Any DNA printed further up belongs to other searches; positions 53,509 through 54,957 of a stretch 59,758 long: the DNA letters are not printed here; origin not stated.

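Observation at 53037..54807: Decaying Mvh-type [NiFe] hydrogenase directly downstream of the HdrA-GltD-HdrA fusion and mvhD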

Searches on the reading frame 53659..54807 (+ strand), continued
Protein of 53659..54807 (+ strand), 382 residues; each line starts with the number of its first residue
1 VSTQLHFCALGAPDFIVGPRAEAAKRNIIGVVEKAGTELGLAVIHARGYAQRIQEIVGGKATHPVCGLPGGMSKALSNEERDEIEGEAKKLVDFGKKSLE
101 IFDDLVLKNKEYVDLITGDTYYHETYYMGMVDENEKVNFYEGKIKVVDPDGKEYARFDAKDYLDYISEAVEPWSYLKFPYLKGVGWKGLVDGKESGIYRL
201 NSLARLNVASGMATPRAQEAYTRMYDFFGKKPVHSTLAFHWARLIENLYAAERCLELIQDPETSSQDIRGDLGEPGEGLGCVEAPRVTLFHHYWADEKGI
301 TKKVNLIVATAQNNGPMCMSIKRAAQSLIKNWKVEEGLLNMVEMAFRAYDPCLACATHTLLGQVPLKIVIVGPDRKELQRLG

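Call 46: search_solved_structures(query=P0121, max_evalue=1e-20)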
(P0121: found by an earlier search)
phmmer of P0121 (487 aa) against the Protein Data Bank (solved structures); distinct sequences matched with E-value up to 1e-20: 55.
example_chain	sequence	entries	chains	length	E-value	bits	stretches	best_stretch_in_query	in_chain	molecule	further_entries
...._F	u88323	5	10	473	1.9e-124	419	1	8-466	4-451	Methyl-viologen reducing hydrogenase subunit A | Methyl-viologen reducing hydrogenase, subunit A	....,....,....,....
7t2r_D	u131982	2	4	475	6.3e-117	394.2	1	8-483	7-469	NiFe hydrogenase large subunit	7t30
9sfi_g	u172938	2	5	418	1.3e-114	386.5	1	7-434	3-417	Coenzyme F420-reducing hydrogenase, alpha subunit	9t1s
9sw2_F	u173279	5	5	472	2.5e-113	382.4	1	8-475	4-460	F420-non-reducing hydrogenase subunit A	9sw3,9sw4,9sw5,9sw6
5xf9_D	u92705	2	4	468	1.5e-94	320.5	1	5-463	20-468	NAD-reducing hydrogenase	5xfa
6qgt_A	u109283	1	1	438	4.9e-40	140.6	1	7-220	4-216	F420-reducing hydrogenase, subunit alpha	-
6qgr_A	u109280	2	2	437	5.6e-40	140.5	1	8-220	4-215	Coenzyme F420 hydrogenase subunit alpha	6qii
5jsu_B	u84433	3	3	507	4e-36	127.7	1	7-469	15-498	Periplasmic [NiFeSe] hydrogenase, large subunit, selenocysteine-containing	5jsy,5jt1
3zfs_A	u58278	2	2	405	6.5e-35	123.7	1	7-202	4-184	F420-REDUCING HYDROGENASE, SUBUNIT ALPHA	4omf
5jsh_B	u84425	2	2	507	1.2e-34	122.8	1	7-469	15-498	Periplasmic [NiFeSe] hydrogenase, large subunit, selenocysteine-containing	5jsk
4ci0_A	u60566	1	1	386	8.2e-34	120.1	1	7-203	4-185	F420-REDUCING HYDROGENASE, SUBUNIT ALPHA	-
6z8o_B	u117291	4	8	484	8.3e-34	120.1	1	7-463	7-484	Periplasmic [NiFeSe] hydrogenase, large subunit, selenocysteine-containing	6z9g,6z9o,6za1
6ru9_B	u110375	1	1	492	8.7e-34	120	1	7-463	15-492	Periplasmic [NiFeSe] hydrogenase, large subunit, selenocysteine-containing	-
6rtp_B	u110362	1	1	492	1.2e-33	119.6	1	7-463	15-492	Periplasmic [NiFeSe] hydrogenase, large subunit, selenocysteine-containing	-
6z8m_B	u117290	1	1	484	2.1e-33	118.7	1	7-463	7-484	Periplasmic [NiFeSe] hydrogenase, large subunit, selenocysteine-containing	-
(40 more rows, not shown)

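Call 47: search_solved_structures(query=L088:375-1367:+, max_evalue=1e-10, show_alignments=1)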
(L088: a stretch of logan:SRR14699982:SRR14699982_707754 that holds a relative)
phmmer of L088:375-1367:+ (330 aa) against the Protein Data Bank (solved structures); distinct sequences matched with E-value up to 1e-10: 8.
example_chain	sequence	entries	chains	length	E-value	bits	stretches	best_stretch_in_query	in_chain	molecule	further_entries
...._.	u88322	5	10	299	1.9e-71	244.4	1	7-323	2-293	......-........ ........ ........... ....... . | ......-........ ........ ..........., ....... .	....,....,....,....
9sw2_E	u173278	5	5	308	3.6e-67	230.3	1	6-326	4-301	F420-non-reducing hydrogenase subunit G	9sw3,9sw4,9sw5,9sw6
9sfi_I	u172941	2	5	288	7.7e-57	196.4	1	6-328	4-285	F420-non-reducing hydrogenase small subunit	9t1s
7t2r_E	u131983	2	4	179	1.8e-27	99.8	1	6-176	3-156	NiFe hydrogenase small subunit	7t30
9e15_A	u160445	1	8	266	5.8e-20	75.2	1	4-130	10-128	Sulfhydrogenase 1 subunit delta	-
9nez_A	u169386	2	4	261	1e-19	74.4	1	5-130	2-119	Sulfhydrogenase 1 subunit delta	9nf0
9e1j_A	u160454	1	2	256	3.1e-19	72.8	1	5-130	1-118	Sulfhydrogenase 1 subunit delta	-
5xf9_C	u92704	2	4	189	1.1e-13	54.6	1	6-175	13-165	NAD-reducing hydrogenase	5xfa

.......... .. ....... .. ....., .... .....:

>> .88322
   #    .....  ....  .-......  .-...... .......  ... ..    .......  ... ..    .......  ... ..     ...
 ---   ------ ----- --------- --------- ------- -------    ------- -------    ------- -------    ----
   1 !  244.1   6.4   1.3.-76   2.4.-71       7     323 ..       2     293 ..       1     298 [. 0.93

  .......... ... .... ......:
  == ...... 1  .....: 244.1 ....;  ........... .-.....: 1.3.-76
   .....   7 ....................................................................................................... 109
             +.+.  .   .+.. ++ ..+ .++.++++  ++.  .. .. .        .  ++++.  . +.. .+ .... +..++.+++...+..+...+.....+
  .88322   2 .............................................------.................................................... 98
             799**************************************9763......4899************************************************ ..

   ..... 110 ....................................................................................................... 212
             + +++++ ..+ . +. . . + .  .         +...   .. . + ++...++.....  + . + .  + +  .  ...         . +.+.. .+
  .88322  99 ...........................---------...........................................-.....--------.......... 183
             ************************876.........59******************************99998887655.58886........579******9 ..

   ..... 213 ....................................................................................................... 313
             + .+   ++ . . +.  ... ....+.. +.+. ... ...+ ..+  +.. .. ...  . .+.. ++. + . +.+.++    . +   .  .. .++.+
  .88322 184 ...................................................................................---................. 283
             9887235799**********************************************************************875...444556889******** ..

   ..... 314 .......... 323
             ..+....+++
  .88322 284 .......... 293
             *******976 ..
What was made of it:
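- On Group 3c (Mvh-type) [NiFe]-hydrogenase, by descent: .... chains F and E are the top hits for the intact allele (calls 46, 47).
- Closest known: MvhAGD hydrogenase of the Hdr-Mvh complex of Methanothermococcus thermolithotrophicus. Same: The intact allele of this locus (P0121 and L088 MvhG) is the best sequence match to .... chains F and E (calls 46, 47).
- Identity of the genes: the intact allele P0121 and its partner best match MvhA and MvhG of the solved Hdr-Mvh complex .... (E=1.9e-124 and 1.9e-71; calls 46, 47).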

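Call 61: find_encoding_contigs(protein=P0068, flank=3000, max_places=1)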
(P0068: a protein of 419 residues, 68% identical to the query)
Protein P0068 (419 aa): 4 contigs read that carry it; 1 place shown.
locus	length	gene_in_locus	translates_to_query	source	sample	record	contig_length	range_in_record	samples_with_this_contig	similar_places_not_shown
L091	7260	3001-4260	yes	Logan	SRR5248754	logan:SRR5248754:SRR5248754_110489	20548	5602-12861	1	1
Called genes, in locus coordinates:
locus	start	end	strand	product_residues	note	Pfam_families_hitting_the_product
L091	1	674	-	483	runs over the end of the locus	PF02934:GatB_N, PF02637:GatB_Yqey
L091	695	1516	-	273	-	PF03099:BPL_LplA_LipB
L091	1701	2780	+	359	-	PF01058:Oxidored_q6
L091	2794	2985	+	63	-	PF27537:HoxH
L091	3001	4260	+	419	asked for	PF00374:NiFeSe_Hases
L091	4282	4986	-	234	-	PF01135:PCMT, PF00398:RrnaAD (weak), PF13847:Methyltransf_31 (weak), PF13649:Methyltransf_25 (faint)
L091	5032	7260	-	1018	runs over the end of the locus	PF00873:ACR_tran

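Call 62: find_encoding_contigs(protein=P0065, flank=3000, max_places=1)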
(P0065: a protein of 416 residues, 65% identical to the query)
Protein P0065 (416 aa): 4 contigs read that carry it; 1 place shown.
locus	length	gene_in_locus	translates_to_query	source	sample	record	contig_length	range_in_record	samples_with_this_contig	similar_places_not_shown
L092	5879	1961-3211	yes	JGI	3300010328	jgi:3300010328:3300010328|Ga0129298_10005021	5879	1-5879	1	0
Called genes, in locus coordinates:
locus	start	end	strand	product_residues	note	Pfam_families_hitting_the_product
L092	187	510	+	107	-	PF02662:FlpD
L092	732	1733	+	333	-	PF01058:Oxidored_q6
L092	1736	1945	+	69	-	PF27537:HoxH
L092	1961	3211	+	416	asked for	PF00374:NiFeSe_Hases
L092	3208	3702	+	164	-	PF01750:HycI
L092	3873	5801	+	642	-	PF00111:Fer2 (weak), PF17650:RACo_linker, PF17651:Raco_middle, PF14574:RACo_C_ter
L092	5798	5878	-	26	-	?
